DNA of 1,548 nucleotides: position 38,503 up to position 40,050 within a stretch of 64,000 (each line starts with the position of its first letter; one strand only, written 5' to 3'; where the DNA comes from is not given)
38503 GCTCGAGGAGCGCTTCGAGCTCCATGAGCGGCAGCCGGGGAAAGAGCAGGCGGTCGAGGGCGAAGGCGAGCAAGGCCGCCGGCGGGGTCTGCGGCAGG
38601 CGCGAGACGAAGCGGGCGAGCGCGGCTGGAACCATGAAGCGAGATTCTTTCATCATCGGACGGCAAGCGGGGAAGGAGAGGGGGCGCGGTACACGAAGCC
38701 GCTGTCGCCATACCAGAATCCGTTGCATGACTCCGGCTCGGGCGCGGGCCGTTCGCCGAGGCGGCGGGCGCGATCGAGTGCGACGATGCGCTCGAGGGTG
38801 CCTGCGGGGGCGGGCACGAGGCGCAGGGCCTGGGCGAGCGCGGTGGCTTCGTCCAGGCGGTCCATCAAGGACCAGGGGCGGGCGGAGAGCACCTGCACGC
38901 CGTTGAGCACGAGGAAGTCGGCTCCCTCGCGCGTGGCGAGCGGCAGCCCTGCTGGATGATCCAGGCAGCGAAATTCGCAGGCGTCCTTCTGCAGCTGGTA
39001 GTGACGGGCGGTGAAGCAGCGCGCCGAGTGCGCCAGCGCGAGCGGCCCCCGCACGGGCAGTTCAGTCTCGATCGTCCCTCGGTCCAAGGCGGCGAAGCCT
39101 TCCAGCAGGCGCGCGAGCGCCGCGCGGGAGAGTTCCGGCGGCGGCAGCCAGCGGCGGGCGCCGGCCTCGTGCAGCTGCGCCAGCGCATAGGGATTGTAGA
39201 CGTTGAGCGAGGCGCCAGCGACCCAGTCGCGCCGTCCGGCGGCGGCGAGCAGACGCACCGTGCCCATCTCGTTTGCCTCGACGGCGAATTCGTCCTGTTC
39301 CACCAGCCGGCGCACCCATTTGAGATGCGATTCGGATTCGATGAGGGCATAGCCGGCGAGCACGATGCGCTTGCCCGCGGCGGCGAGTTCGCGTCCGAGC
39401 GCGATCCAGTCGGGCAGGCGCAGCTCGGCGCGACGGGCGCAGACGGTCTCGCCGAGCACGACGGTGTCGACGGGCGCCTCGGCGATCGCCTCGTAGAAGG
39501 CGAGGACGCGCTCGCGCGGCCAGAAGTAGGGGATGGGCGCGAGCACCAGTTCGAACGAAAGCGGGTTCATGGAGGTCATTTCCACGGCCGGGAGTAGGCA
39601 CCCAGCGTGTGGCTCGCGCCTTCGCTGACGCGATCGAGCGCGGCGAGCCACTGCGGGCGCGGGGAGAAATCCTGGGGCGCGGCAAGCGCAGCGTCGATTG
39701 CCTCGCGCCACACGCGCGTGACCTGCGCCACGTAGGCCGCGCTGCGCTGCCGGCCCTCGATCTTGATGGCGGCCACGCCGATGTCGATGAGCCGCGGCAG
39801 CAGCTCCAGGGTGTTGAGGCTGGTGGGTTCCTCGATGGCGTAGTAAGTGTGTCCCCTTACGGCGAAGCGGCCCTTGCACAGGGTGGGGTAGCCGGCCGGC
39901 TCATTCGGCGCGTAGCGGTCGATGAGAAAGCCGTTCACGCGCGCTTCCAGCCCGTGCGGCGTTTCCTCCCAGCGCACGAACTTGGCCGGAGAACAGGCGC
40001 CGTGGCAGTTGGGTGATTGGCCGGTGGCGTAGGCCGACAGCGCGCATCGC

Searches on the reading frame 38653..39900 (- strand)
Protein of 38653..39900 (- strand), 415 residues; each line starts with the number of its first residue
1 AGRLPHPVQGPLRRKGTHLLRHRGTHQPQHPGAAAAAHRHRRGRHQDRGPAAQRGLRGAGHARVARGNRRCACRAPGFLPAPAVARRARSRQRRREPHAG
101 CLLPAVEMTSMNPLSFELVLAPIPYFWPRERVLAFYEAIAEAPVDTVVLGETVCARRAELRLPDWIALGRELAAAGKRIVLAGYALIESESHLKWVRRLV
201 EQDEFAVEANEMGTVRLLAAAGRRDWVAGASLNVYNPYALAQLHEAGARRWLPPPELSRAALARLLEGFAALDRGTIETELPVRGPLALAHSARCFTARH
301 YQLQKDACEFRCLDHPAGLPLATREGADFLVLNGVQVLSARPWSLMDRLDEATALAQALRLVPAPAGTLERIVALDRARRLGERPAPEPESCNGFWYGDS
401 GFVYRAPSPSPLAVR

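Call 70: search_protein_families(library=pfam, proteins=[window:38653-39900:-], max_evalue=0.001)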
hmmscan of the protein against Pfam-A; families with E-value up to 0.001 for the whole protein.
window:38653-39900:- (415 aa): 1 family
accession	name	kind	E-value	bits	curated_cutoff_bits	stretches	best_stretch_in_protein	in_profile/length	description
PF01136.24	Peptidase_U32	-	0.00059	19.6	22.4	1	228-313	41-123/233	Peptidase family U32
